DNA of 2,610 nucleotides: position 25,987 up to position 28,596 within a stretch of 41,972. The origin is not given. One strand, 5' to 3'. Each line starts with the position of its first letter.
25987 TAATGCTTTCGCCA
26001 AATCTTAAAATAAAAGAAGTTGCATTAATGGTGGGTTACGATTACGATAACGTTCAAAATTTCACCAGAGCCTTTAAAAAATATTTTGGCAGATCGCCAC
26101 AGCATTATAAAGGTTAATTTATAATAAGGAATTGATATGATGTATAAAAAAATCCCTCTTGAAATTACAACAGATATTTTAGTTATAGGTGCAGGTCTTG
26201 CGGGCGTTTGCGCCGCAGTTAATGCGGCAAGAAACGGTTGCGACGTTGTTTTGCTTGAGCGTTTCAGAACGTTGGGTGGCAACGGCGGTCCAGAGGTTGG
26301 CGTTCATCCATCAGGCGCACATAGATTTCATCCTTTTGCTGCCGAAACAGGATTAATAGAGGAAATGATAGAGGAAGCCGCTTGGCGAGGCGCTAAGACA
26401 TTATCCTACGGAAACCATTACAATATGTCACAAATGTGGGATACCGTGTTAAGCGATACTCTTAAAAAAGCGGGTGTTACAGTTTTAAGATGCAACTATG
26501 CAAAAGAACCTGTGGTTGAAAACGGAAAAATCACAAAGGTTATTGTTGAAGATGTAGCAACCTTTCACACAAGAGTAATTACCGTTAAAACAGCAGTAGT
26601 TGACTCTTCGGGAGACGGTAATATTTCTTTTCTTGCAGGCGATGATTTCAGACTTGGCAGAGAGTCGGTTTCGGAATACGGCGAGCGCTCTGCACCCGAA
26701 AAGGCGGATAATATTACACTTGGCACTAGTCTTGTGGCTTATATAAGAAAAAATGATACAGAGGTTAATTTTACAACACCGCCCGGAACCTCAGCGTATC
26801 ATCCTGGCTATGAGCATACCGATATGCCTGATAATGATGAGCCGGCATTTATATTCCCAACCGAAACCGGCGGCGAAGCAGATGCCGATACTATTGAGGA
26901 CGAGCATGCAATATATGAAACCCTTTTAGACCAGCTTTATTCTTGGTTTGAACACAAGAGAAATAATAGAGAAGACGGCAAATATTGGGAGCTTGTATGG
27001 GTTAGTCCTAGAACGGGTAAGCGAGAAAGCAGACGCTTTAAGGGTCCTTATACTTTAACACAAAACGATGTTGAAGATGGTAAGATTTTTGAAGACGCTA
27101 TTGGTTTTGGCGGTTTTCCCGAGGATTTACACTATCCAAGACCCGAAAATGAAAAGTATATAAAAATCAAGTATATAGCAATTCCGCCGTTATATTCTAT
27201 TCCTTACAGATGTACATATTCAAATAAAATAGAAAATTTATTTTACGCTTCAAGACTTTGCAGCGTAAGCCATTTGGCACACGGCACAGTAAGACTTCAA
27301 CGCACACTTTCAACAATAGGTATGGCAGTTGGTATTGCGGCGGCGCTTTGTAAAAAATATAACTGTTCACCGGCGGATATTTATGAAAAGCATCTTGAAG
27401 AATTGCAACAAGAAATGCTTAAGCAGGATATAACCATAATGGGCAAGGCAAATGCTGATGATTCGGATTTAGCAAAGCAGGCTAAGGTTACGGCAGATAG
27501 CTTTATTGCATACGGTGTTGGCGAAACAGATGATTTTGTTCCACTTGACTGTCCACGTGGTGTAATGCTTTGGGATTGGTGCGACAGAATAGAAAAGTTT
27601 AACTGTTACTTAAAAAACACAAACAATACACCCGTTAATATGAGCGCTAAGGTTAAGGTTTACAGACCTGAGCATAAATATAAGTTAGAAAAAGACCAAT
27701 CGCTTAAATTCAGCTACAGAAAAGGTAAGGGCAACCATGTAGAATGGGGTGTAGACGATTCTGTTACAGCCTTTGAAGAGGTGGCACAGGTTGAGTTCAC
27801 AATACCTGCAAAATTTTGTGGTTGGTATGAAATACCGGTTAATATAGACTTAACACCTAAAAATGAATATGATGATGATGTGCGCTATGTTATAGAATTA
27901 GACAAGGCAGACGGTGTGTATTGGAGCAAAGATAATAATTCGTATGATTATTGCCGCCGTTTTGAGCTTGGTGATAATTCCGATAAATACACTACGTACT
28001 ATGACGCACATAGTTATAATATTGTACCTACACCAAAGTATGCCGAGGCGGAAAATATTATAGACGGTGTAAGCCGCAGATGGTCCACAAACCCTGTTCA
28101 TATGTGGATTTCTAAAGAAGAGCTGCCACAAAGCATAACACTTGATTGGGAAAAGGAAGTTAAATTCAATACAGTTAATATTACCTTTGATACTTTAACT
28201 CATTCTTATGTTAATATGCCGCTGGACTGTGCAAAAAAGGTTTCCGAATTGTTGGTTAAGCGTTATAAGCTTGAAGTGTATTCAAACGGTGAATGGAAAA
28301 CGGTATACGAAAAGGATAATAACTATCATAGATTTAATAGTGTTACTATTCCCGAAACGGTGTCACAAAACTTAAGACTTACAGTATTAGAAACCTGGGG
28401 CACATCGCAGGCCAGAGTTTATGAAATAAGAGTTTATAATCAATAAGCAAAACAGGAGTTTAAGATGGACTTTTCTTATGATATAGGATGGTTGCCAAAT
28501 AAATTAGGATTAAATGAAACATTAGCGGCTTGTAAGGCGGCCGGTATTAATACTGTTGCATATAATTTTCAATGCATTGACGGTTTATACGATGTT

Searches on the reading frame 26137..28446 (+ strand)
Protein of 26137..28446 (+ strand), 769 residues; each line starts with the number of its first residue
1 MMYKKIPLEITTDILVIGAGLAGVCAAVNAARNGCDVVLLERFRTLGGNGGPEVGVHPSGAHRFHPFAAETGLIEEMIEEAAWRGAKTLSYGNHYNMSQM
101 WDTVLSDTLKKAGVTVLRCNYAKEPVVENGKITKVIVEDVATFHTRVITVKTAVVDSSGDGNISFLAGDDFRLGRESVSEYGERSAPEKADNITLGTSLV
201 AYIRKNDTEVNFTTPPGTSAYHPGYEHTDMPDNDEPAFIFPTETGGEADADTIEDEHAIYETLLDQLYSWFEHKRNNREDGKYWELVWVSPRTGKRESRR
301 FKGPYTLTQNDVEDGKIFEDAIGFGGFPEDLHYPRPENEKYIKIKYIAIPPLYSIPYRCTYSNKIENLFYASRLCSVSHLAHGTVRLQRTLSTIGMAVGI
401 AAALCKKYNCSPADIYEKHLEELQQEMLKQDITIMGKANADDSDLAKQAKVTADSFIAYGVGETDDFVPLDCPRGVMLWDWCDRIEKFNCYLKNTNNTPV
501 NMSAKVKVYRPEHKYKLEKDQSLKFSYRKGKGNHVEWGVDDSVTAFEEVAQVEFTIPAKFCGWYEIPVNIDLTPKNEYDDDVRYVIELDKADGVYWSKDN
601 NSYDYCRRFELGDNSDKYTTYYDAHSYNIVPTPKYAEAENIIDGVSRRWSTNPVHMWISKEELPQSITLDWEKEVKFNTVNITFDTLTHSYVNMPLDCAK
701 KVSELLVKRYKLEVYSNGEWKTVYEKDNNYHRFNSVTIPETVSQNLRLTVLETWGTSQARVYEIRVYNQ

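Call 3: search_protein_families(library=pfam, proteins=[window:26137-28446:+], max_evalue=0.01)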
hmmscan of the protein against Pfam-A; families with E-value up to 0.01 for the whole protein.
window:26137-28446:+ (769 aa): 11 families
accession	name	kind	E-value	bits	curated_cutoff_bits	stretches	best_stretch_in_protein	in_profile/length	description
PF12831.13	FAD_oxidored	-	2.4e-71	241.7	27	1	13-427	1-416/416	FAD dependent oxidoreductase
PF13450.12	NAD_binding_8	-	1.3e-07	32.3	21.9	1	16-68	1-56/68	NAD(P)-binding Rossmann-like domain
PF01266.30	DAO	-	1.3e-06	28.6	27.9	1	13-77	1-74/353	FAD dependent oxidoreductase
PF00890.30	FAD_binding_2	-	8.7e-06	25.6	20.4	1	13-47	1-35/414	FAD binding domain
PF22633.2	F5_F8_type_C_2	-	1.7e-05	25.7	27.8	1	641-741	2-84/91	NedA-like, galactose-binding domain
PF01134.28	GIDA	-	4e-05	23.3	22.1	1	13-41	1-30/391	Glucose inhibited division protein A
PF07992.20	Pyr_redox_2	-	0.00011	22.2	26.1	1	13-51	2-40/291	Pyridine nucleotide-disulphide oxidoreductase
PF03486.20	HI0933_like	-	0.00018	21.5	50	1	13-47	2-36/244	HI0933-like protein Rossmann domain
PF01946.23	Thi4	-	0.0019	17.9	26.2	1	11-49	17-56/235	Thi4 family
PF01494.25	FAD_binding_3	-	0.0026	17.5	22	1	12-45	2-35/349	FAD binding domain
PF24135.1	DUF7402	-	0.0029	18.1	27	0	636-682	17-64/133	Domain of unknown function (DUF7402)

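Call 6: search_solved_structures(query=window:26137-28446:+, max_evalue=1, show_alignments=1)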
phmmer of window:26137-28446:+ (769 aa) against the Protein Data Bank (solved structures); distinct sequences matched with E-value up to 1: 89 (the best 60 are shown).
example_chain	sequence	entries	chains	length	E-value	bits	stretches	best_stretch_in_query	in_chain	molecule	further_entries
3rnm_A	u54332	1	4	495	8.1e-05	24.3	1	8-61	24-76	Dihydrolipoyl dehydrogenase, mitochondrial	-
7zyt_A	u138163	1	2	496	0.00011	23.9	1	10-61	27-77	Dihydrolipoyl dehydrogenase, mitochondrial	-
1zmc_A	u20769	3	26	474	0.00012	23.7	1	10-61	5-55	Dihydrolipoyl dehydrogenase, mitochondrial | Dihydrolipoyl dehydrogenase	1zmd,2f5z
1zy8_A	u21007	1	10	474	0.00014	23.6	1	10-61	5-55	Dihydrolipoyl dehydrogenase, mitochondrial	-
6i4p_A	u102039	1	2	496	0.00014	23.6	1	10-61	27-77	Dihydrolipoyl dehydrogenase, mitochondrial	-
5nhg_A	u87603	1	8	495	0.00015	23.5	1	10-61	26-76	Dihydrolipoyl dehydrogenase, mitochondrial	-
6i4z_A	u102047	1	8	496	0.00015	23.4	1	10-61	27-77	Dihydrolipoyl dehydrogenase, mitochondrial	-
6i4s_A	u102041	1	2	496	0.00015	23.4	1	10-61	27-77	Dihydrolipoyl dehydrogenase, mitochondrial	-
6i4q_A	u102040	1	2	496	0.00015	23.4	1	10-61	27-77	Dihydrolipoyl dehydrogenase, mitochondrial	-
6hg8_A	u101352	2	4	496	0.00015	23.4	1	10-61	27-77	Dihydrolipoyl dehydrogenase, mitochondrial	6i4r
6i4u_A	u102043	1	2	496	0.00015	23.4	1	10-61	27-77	Dihydrolipoyl dehydrogenase, mitochondrial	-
6i4t_A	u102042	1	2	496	0.00015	23.4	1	10-61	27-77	Dihydrolipoyl dehydrogenase, mitochondrial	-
5j5z_A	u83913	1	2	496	0.00015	23.4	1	10-61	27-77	Dihydrolipoyl dehydrogenase, mitochondrial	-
7psc_A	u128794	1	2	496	0.00059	21.5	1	10-61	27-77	Dihydrolipoyl dehydrogenase, mitochondrial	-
4jdr_A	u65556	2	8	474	0.0012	20.5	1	8-60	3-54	Dihydrolipoyl dehydrogenase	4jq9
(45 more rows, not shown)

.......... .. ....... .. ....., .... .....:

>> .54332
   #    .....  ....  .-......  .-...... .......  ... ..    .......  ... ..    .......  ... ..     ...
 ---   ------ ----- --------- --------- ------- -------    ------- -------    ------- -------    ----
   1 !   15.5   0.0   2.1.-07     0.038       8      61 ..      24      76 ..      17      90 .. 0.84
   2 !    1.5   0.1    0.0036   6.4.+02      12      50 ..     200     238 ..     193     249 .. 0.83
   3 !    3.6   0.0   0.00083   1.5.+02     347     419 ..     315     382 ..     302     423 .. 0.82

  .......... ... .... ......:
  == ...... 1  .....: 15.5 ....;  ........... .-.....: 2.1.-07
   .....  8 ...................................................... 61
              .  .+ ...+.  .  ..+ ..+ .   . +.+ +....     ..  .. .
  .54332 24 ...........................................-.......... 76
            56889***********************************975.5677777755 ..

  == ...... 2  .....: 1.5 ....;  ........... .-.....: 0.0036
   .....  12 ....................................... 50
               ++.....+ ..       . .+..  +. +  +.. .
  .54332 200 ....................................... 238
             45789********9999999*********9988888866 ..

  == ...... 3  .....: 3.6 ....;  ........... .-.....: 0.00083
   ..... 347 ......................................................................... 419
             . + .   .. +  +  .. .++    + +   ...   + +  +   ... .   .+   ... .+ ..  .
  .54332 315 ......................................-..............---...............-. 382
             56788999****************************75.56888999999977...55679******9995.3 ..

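Call 9: search_protein_families(library=ncbifam, proteins=[window:26137-28446:+], max_evalue=0.01)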
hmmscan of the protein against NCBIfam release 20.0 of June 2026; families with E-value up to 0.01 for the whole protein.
window:26137-28446:+ (769 aa): 78 families (the best 25 are shown)
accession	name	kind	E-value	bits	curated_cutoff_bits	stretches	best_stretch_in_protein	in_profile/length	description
NF053717.1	VnlPnlRedVprA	equivalog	2.4e-09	36.6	600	1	12-50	7-45/481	vinyl phenol reductase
NF004789.0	PRK06134.1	subfamily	4.1e-08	32.2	747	1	7-51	8-52/581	FAD-dependent oxidoreductase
NF005511.0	PRK07121.1-4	equivalog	1.7e-07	30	466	1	9-49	18-57/553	FAD-binding protein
NF049967.1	QhpG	equivalog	3.2e-07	29.6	240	1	14-138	1-122/423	flavin-dependent monooxygenase QhpG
NF005882.1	PRK07843.1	equivalog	3.8e-07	28.9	788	1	12-49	2-39/547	3-oxosteroid 1-dehydrogenase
NF009477.0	PRK12843.1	equivalog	4.4e-07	28.7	758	1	9-49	14-54/578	FAD-dependent oxidoreductase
NF005512.0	PRK07121.1-5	subfamily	8.8e-07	27.8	812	1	10-49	20-59/489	FAD-binding protein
NF005510.0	PRK07121.1-3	subfamily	1.1e-06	27.7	481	1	9-49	20-60/492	FAD-binding protein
NF006130.0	PRK08274.1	equivalog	1.1e-06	27.7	369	1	11-49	5-45/467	FAD-dependent tricarballylate dehydrogenase TcuA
NF003585.0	PRK05249.1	equivalog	1.3e-06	27.4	465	1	10-63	5-57/464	Si-specific NAD(P)(+) transhydrogenase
TIGR01813.1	flavo_cyto_c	subfamily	2e-06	26.8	285.45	1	13-50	1-39/444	flavocytochrome c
TIGR03467.1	HpnE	equivalog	3e-06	26.8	283.05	1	15-49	2-36/430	hydroxysqualene dehydroxylase HpnE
NF041778.1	hetero_SS_HdrA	equivalog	3.1e-06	25.3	1400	1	5-49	136-180/771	ferredoxin:CoB-CoM heterodisulfide reductase subunit HdrA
TIGR01372.1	soxA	subfamily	4.4e-06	24.8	1164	1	11-49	168-206/996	sarcosine oxidase subunit alpha family protein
NF005508.0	PRK07121.1-1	equivalog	5.4e-06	25.2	537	1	12-49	21-58/497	FAD-binding protein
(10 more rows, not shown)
